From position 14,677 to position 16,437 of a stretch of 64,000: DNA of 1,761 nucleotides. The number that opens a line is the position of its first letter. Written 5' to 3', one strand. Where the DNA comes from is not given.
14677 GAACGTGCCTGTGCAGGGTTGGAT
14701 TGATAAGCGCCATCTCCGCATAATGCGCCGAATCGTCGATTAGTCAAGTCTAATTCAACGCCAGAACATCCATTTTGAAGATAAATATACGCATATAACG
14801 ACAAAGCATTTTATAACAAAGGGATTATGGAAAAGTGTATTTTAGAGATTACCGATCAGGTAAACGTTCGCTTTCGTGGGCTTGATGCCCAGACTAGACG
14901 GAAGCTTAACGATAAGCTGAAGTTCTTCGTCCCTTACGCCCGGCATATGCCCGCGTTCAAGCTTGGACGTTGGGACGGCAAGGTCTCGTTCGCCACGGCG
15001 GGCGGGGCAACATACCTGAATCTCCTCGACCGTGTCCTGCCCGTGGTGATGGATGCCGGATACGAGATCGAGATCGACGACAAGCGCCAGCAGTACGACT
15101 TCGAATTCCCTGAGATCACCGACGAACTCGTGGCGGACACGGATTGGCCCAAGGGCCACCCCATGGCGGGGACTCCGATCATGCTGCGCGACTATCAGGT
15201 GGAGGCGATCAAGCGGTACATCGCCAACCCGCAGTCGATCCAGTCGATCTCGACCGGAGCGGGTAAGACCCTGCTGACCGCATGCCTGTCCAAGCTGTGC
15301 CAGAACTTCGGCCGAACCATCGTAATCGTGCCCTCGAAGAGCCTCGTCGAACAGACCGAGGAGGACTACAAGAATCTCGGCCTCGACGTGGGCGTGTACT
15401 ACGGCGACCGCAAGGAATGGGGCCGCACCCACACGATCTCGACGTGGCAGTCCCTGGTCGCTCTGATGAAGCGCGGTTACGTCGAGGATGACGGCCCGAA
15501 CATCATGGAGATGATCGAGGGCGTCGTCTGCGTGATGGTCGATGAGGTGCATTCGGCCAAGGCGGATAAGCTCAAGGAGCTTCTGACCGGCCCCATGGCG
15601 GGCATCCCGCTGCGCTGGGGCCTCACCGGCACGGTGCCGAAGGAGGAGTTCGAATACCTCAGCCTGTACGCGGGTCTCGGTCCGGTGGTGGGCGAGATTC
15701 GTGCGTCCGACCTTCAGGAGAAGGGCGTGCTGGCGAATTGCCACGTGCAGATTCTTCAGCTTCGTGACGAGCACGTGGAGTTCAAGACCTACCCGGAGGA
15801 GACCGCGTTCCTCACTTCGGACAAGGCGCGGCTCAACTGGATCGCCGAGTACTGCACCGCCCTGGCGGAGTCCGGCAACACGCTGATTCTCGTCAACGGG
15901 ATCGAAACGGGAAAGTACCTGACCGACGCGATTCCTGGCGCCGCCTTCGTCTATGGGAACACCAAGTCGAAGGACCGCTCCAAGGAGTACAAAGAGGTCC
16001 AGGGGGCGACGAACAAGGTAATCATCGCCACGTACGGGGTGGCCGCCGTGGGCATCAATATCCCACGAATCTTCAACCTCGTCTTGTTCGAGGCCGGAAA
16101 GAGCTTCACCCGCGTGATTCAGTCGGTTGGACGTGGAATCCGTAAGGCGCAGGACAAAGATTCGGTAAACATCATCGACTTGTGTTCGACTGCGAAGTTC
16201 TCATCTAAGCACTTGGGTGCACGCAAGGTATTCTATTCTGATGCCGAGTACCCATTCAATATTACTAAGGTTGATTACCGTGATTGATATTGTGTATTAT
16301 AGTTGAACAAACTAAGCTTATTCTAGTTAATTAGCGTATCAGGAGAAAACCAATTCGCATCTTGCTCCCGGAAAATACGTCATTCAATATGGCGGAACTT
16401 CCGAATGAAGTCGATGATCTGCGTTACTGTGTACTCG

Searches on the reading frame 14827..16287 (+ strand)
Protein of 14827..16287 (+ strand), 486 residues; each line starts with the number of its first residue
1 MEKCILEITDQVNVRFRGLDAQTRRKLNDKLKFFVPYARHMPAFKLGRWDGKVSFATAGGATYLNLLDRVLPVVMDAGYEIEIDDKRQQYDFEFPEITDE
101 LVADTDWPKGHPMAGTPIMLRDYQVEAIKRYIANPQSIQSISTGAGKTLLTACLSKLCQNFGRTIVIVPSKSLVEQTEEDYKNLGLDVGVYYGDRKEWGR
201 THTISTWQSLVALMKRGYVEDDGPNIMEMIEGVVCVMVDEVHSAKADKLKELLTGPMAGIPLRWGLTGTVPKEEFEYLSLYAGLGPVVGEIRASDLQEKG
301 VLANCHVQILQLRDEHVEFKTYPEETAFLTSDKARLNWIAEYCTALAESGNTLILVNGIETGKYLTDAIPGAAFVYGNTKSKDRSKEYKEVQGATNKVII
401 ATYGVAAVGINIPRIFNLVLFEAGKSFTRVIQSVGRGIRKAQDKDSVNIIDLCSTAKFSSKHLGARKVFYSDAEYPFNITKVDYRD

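Call 8: search_protein_families(library=phrogs, proteins=[window:14827-16287:+], max_evalue=0.001)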
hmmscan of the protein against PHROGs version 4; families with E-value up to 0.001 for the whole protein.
window:14827-16287:+ (486 aa): 9 families
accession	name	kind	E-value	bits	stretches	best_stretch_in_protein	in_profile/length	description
phrog_16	-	DNA, RNA and nucleotide metabolism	1.6e-66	226.3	1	62-458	242-605/986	DNA helicase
phrog_9690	-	DNA, RNA and nucleotide metabolism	1.3e-43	150.2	1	228-482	36-304/306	DNA helicase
phrog_16259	-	DNA, RNA and nucleotide metabolism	1.6e-30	107.5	1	26-255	25-246/330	DNA helicase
phrog_62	-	DNA, RNA and nucleotide metabolism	6.7e-17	61.3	2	111-270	688-849/1881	DNA helicase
phrog_17901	-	DNA, RNA and nucleotide metabolism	1.7e-09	39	1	392-480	7-93/109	DNA helicase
phrog_2488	-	DNA, RNA and nucleotide metabolism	2.7e-08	34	1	119-192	19-101/579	DNA helicase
phrog_14619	-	DNA, RNA and nucleotide metabolism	1e-06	29.5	1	39-152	41-152/314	DNA helicase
phrog_16694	-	unknown function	5.3e-05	22.3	0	397-451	617-673/1010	-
phrog_6819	-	DNA, RNA and nucleotide metabolism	0.00013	21.6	0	120-183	21-83/645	Holliday junction branch migration helicase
